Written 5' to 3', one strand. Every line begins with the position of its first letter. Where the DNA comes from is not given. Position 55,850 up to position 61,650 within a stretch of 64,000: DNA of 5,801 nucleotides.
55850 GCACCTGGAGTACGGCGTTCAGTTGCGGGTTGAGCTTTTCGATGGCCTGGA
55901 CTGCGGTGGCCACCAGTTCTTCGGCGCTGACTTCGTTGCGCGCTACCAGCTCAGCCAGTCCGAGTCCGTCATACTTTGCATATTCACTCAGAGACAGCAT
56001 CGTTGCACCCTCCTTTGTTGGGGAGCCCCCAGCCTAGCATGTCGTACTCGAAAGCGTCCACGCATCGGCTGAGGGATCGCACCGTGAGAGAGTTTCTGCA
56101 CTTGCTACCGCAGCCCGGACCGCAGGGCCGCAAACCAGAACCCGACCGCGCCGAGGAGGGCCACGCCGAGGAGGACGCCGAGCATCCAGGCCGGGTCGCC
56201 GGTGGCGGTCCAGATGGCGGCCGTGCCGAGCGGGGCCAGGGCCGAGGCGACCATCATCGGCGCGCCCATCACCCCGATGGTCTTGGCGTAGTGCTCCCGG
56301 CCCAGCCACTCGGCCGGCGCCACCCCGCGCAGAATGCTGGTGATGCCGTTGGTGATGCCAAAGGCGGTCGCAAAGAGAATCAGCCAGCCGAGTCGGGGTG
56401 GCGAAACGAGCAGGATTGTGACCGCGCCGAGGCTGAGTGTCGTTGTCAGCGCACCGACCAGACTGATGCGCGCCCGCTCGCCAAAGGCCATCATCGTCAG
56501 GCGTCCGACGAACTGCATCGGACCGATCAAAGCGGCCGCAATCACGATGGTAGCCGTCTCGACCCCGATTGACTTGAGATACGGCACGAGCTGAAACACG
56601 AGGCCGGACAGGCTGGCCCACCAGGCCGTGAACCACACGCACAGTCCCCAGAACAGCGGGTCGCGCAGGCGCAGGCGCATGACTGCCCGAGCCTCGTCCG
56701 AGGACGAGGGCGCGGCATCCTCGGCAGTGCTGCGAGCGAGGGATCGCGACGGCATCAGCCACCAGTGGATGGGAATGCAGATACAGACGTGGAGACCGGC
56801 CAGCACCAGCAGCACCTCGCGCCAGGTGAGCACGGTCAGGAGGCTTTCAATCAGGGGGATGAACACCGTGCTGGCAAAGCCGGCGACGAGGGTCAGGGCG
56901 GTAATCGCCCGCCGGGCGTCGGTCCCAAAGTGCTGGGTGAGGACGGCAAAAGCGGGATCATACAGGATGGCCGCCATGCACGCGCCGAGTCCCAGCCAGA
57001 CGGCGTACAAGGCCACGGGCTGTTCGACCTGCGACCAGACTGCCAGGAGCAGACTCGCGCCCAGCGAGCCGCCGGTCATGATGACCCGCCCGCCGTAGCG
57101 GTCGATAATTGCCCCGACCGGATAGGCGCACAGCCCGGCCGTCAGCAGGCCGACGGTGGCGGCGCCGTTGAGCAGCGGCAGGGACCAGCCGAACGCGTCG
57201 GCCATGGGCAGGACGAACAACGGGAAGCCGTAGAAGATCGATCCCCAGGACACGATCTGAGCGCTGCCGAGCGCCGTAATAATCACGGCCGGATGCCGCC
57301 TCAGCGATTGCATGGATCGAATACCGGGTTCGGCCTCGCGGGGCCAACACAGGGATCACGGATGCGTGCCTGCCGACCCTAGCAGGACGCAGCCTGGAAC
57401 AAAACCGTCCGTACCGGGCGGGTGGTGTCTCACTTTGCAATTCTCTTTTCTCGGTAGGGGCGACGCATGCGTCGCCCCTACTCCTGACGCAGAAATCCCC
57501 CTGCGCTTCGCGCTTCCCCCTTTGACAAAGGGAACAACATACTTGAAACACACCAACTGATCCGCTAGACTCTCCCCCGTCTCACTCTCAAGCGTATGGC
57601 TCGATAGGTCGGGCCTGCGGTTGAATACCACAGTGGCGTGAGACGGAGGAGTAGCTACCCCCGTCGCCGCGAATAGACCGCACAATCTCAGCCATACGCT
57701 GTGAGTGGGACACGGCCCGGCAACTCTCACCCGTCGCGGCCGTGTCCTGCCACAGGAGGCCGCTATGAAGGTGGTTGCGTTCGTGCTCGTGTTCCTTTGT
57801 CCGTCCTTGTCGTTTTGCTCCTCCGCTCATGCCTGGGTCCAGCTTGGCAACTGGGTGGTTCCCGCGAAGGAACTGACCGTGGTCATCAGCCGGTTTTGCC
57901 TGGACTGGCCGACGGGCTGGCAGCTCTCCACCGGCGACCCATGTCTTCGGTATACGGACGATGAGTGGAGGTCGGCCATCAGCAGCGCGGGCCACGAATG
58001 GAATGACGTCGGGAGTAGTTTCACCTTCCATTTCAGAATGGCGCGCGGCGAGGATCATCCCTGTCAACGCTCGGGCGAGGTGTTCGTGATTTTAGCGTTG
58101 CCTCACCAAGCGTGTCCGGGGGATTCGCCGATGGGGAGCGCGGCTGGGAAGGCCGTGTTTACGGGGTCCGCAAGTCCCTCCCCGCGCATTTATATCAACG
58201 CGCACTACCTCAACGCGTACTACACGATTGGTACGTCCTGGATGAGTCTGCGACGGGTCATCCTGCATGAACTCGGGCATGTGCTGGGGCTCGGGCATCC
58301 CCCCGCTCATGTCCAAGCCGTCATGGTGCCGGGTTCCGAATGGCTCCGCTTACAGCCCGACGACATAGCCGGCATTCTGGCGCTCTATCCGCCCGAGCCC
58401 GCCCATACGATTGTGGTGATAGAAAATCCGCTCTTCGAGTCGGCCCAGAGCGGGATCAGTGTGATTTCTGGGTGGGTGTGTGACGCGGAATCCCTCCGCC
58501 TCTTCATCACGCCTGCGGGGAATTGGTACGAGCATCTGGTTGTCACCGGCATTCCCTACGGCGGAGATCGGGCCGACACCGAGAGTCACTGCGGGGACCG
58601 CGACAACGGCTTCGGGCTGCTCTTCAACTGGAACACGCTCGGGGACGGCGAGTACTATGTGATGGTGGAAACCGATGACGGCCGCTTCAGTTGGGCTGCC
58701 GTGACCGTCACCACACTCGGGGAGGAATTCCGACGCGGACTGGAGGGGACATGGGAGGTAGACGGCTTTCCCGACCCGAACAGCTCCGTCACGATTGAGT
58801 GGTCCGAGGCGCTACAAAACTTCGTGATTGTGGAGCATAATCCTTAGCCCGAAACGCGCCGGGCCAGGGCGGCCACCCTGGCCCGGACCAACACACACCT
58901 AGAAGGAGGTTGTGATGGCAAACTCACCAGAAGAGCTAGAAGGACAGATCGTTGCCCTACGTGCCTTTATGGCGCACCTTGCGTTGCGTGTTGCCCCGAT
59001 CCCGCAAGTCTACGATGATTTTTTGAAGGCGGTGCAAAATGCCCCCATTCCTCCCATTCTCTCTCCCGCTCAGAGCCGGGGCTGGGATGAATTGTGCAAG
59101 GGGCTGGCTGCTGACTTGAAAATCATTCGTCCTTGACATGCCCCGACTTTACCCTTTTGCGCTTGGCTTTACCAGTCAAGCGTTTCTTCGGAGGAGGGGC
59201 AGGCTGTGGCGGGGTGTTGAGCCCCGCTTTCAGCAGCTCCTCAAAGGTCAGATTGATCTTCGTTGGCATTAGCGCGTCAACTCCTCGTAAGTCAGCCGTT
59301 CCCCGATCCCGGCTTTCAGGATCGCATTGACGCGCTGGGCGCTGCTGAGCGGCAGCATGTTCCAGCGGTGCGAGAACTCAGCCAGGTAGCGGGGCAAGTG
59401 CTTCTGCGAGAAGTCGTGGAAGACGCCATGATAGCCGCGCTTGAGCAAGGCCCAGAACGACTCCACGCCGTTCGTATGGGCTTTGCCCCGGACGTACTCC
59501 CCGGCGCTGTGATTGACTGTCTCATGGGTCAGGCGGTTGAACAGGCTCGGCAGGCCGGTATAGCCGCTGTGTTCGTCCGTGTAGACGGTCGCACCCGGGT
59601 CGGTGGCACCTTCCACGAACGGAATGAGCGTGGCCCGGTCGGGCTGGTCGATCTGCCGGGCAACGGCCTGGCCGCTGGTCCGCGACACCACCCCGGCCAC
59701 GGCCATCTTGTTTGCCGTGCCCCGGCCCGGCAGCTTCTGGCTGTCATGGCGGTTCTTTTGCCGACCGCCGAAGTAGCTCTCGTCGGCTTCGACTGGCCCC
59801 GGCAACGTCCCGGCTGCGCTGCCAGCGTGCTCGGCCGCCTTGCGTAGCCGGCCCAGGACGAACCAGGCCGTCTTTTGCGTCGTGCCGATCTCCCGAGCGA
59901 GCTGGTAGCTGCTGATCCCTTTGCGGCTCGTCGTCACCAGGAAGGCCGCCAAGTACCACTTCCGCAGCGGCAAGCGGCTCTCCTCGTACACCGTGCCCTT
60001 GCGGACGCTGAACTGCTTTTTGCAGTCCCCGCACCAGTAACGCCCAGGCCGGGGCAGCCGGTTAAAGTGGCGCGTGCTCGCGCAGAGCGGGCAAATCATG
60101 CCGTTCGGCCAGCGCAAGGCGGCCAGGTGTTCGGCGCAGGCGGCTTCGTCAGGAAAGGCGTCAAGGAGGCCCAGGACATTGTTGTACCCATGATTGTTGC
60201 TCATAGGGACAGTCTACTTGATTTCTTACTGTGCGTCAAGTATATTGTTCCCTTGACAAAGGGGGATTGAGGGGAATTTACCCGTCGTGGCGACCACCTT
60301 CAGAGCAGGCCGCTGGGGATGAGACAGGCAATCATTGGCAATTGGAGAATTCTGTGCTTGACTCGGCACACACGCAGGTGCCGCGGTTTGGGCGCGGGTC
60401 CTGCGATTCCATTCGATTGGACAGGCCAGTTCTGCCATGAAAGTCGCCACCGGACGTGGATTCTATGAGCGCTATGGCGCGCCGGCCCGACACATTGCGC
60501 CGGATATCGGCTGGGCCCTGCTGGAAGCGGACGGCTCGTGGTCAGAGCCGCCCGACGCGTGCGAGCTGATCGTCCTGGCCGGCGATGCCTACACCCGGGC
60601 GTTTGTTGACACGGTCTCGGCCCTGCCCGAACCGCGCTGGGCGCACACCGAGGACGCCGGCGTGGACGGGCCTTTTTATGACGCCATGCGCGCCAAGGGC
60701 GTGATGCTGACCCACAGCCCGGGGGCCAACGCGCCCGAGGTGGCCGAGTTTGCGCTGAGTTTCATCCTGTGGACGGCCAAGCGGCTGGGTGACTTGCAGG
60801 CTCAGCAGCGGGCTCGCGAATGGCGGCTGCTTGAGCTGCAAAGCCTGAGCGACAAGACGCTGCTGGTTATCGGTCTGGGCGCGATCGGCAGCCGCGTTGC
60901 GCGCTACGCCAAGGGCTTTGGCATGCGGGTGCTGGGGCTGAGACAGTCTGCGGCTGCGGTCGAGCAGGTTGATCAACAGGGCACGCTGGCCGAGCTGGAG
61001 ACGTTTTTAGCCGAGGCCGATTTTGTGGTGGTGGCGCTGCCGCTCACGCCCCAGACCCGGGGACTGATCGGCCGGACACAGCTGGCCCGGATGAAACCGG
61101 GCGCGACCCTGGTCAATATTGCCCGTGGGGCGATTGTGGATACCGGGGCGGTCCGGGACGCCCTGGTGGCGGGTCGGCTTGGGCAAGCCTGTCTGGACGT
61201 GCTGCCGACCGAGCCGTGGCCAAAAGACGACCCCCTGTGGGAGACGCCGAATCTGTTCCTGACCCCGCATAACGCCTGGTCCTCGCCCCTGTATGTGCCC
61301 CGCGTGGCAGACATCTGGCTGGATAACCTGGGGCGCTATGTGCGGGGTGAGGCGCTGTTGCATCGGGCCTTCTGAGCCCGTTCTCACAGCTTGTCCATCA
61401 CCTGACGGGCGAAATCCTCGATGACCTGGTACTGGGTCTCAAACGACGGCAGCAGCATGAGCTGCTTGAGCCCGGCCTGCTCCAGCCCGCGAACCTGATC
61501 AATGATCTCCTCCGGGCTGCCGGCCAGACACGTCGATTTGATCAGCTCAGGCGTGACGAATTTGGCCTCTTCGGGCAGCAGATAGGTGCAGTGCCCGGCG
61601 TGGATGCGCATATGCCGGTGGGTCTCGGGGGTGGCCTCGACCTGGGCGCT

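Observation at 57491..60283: Matrixin-CTD gene sits between inverted repeats of an IS1595-family element: possible cargo-carrying transposon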

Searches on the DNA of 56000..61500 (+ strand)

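Call 7: search_rna_families(source=window, start=56000, end=61500, threshold=evalue, max_evalue=1)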
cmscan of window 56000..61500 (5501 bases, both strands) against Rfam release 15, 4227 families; matches with E-value up to 1: 1.
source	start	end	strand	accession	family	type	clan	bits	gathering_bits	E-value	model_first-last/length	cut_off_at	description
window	58854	58921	-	RF01811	PtaRNA1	Gene; antitoxin;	-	22.3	47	0.44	1-72/72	no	Plasmid transferred anti-sense RNA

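Call 84: build_rna_model(alignment_id=A5)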
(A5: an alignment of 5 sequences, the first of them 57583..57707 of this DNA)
Model R1 built from alignment A5 (5 sequences, 130 columns); structure: RNAalifold consensus.
model positions 126; base pairs 31; branch points 2; effective number of sequences 1.5; information 0.59 bits per position. Calibrated on 0.2 Mb of random sequence (short: E-values are rough).
structure used (alignment columns):
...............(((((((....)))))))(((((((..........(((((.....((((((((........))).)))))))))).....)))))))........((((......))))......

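Call 85: search_with_rna_model(model_id=R1, sources=[window, L001, L002, L003, L004, L005, L006, L007, L008, L009, L010, L011, L012, L013, L014, L015, L016, L017, L018, L019, L020, L021, L022, L023, L024, L025, L026, L027, L028, L029, L030, L031, L032, L033, L034, L035, L036, L037, L038, L039, L040, L041, L042, L043, L044, L045, L046, L047, L048, L049, L050, L051, L052, L053, L054, L055, L056, L057, L058, L059, L060, L074, L077, L080, L081, L082, L083, L084, L205, L206, L207, L208, L209, L210, L211, L212, L213, L214, L215, L216], max_evalue=1)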
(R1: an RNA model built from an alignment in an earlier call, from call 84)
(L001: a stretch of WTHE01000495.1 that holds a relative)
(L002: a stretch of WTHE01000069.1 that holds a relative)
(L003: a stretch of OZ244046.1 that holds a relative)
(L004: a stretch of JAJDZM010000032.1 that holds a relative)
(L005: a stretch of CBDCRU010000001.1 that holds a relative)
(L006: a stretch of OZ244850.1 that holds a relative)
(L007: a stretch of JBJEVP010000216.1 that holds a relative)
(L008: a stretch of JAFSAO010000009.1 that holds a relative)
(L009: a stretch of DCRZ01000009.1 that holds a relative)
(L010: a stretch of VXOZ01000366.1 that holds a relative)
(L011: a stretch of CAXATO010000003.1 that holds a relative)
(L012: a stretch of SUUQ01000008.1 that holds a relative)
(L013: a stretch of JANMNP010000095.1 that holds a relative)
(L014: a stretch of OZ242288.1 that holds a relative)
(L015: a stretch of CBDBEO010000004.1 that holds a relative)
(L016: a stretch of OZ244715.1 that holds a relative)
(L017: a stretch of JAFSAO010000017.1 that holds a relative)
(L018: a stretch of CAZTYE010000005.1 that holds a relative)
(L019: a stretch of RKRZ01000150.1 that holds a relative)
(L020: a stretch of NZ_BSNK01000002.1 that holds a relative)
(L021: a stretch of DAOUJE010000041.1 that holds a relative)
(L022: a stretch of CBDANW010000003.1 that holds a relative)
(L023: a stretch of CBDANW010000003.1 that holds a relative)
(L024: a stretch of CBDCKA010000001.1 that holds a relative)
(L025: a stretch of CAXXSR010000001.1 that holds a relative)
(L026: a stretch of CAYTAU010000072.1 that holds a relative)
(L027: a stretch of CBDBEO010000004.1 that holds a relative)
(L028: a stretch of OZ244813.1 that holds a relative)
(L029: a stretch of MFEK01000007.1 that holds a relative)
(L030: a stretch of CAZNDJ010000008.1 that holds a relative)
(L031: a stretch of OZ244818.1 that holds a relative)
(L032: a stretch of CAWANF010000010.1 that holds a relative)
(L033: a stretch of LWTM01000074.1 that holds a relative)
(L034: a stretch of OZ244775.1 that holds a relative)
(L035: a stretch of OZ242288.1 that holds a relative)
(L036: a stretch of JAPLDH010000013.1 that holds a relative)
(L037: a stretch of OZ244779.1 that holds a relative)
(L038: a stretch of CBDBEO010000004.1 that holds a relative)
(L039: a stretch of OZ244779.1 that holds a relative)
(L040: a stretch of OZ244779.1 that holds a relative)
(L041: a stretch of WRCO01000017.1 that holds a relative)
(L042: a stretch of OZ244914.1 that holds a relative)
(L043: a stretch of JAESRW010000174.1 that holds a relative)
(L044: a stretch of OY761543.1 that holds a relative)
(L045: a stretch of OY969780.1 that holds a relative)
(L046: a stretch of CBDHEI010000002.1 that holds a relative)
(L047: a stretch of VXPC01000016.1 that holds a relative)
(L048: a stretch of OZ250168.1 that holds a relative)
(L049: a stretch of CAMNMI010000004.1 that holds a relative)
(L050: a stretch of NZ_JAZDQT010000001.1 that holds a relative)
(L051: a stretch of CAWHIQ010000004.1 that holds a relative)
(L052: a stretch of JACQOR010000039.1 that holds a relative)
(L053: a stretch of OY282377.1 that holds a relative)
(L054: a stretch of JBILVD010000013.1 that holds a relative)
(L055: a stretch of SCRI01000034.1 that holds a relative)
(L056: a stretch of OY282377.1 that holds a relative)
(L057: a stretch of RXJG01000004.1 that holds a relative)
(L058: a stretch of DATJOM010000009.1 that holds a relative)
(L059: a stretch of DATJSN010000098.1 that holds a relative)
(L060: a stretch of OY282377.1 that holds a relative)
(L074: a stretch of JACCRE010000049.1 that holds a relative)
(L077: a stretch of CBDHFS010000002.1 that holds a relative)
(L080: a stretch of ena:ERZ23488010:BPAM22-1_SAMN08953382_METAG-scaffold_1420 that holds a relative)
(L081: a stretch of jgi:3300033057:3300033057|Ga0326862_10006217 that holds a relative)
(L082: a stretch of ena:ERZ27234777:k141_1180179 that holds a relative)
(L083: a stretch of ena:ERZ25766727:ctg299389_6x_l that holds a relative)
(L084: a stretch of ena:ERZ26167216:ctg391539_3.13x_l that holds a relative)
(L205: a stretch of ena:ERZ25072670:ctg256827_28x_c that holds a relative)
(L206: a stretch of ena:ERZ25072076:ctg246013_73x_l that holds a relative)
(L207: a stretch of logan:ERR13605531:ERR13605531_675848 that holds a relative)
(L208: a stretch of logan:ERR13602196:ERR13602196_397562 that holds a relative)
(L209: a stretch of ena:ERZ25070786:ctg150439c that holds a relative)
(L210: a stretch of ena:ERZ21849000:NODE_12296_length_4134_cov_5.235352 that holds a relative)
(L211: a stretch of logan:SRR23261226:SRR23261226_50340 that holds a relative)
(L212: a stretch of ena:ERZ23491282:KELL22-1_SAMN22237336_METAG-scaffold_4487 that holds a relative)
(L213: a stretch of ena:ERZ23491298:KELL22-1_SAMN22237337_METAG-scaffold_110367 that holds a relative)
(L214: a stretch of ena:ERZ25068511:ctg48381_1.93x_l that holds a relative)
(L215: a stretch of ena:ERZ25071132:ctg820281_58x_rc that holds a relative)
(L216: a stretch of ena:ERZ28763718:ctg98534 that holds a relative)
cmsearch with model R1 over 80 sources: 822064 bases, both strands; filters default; matches with E-value up to 1: 14.
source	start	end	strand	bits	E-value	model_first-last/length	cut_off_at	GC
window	57583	57707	+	137.8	2.1e-31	1-126/126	no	0.59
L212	9681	9808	-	137.1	3e-31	1-126/126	no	0.57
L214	8646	8773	-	133.1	2.9e-30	1-126/126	no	0.62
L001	1832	1954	+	108.4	4.1e-24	1-126/126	no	0.56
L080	1753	1874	+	95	8.6e-21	1-126/126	no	0.63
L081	1753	1874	+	95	8.6e-21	1-126/126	no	0.63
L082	1966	2087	+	95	8.6e-21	1-126/126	no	0.63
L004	6457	6579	+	77.1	2.5e-16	1-126/126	no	0.54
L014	6981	7108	-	76.1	4.2e-16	1-126/126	no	0.53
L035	6290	6415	+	62.2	1.2e-12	1-126/126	no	0.52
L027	4347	4467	-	58.5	1e-11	1-126/126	no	0.56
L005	7045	7160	-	47.7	4.8e-09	1-126/126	no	0.61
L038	7883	8011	-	29.5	0.00016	1-126/126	no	0.6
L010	4215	4338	+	27.5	0.00049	1-126/126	no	0.56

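Call 87: search_with_rna_model(model_id=R1, sources=[L061, L062, L063, L064, L065, L066, L067, L068, L069, L070, L071, L072, L073, L075, L076, L078, L079, L085, L086, L087, L088, L089, L090, L091, L092, L093, L094, L095, L096, L097, L098, L099, L100, L101, L102, L103, L104, L105, L106, L107, L108, L109, L110, L111, L112, L113, L114, L115, L116, L117, L118, L119, L120, L121, L122, L123, L124, L125, L126, L127, L128, L129, L130, L131, L132, L133, L134, L135, L136, L137, L138, L139, L140, L141, L142, L143, L144, L145, L146, L147, L148, L149, L150, L151, L152, L153, L154, L155, L156, L157, L158, L159, L160, L161, L162, L163, L164, L165], max_evalue=1)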
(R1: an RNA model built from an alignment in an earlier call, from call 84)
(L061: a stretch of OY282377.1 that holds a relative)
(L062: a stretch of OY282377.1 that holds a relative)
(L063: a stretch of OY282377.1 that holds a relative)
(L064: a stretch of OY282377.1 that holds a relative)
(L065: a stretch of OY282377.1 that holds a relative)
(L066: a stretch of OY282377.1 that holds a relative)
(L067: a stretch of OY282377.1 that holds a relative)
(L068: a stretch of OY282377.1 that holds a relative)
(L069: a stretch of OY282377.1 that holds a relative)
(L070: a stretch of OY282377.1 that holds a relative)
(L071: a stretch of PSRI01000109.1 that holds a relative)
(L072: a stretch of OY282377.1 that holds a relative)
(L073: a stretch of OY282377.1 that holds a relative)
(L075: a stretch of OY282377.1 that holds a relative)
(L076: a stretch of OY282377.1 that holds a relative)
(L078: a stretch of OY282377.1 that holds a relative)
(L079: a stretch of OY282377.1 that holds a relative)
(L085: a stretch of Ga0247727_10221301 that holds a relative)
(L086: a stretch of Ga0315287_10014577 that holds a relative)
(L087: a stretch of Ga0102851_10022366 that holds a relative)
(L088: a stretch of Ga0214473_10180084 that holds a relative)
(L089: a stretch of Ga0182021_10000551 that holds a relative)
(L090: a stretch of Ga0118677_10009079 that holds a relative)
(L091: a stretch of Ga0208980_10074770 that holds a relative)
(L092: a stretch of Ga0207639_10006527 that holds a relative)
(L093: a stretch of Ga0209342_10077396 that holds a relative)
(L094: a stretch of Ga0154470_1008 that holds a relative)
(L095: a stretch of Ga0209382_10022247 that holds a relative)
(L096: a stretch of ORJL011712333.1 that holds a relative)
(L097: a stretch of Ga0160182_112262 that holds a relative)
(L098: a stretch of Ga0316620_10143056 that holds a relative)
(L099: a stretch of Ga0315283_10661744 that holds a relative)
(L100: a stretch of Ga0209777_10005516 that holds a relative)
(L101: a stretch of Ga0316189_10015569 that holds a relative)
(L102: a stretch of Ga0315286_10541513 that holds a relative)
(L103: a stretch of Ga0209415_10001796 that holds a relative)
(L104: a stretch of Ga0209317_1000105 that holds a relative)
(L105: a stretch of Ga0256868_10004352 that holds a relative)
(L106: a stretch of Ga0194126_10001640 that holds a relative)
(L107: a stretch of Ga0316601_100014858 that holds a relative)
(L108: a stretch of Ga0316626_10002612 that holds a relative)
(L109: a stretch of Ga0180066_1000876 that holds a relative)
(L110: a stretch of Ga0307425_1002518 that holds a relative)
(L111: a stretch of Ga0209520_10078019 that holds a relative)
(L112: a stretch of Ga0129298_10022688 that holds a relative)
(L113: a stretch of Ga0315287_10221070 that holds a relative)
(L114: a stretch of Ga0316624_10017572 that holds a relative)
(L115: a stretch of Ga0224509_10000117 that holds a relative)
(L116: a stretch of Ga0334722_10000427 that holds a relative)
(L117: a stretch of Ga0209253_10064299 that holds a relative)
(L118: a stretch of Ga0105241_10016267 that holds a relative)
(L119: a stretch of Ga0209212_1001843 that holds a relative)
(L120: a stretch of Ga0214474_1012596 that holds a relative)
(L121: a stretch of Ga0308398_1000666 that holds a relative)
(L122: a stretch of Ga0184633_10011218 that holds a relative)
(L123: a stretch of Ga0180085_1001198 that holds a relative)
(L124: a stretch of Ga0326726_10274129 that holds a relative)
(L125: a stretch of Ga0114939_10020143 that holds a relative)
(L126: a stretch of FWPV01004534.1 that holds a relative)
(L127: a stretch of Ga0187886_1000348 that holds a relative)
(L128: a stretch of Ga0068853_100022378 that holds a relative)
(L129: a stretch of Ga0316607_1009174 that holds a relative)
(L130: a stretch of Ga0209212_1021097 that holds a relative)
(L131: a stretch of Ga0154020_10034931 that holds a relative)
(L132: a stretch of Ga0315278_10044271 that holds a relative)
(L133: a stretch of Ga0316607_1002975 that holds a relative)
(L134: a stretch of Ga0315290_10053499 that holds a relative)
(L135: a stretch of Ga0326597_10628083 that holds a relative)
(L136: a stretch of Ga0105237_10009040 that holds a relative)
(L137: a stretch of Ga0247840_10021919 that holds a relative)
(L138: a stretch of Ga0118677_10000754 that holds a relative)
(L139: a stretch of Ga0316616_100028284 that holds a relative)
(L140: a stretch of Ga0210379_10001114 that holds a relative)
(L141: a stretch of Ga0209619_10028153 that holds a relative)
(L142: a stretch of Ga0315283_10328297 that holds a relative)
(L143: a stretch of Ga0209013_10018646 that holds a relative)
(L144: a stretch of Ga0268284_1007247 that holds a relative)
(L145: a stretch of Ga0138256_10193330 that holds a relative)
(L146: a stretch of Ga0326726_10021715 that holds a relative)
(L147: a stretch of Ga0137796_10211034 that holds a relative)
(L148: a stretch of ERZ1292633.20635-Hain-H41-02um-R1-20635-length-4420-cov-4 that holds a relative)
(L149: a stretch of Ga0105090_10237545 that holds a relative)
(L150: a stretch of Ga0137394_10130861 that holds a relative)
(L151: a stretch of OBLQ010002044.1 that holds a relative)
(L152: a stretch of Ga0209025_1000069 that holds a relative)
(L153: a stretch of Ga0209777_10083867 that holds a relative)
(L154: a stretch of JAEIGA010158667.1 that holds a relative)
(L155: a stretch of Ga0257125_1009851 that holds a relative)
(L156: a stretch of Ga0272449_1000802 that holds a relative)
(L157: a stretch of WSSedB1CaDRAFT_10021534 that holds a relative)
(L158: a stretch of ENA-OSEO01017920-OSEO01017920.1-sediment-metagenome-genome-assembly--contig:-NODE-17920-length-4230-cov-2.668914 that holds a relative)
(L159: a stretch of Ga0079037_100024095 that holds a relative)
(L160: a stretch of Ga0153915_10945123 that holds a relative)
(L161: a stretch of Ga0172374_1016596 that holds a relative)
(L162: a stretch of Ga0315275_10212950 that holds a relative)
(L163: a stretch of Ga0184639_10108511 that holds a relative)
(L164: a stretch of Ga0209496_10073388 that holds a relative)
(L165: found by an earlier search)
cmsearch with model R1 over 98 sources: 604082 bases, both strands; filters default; matches with E-value up to 1: 1.
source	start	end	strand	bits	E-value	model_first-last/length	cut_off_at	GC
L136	5785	5870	-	14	0.85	1-126/126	no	0.69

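Call 88: search_with_rna_model(model_id=R1, sources=[window, L001, L080, L004, L014, L035, L027, L005, L038, L010, L212, L214], max_evalue=0.01, make_alignment=true)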
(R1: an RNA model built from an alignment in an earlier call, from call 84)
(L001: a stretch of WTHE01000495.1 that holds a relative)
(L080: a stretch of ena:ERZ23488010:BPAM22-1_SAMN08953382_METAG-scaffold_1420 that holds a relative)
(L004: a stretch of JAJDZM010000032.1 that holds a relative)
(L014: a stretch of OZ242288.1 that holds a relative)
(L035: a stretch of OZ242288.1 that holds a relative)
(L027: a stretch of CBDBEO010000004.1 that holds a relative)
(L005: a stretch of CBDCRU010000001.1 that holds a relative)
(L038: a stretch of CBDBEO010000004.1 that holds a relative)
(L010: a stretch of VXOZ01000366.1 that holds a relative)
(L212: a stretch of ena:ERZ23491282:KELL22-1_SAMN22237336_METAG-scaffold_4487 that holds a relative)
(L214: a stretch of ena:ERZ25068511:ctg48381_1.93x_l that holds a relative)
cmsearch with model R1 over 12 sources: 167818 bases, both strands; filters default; matches with E-value up to 0.01: 12.
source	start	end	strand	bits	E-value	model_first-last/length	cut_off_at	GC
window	57583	57707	+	137.8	4.2e-32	1-126/126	no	0.59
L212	9681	9808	-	137.1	6.2e-32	1-126/126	no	0.57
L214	8646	8773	-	133.1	6e-31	1-126/126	no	0.62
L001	1832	1954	+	108.4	8.5e-25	1-126/126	no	0.56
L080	1753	1874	+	95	1.8e-21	1-126/126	no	0.63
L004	6457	6579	+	77.1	5e-17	1-126/126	no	0.54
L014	6981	7108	-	76.1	8.6e-17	1-126/126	no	0.53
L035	6290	6415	+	62.2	2.5e-13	1-126/126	no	0.52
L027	4347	4467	-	58.5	2.1e-12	1-126/126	no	0.56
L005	7045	7160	-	47.7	9.7e-10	1-126/126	no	0.61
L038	7883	8011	-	29.5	3.2e-05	1-126/126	no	0.6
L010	4215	4338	+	27.5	0.0001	1-126/126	no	0.56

Alignment A6: 12 matches aligned to the model, 152 columns, each read 5' to 3' on its own strand. Consensus structure (alignment columns), stored with it:
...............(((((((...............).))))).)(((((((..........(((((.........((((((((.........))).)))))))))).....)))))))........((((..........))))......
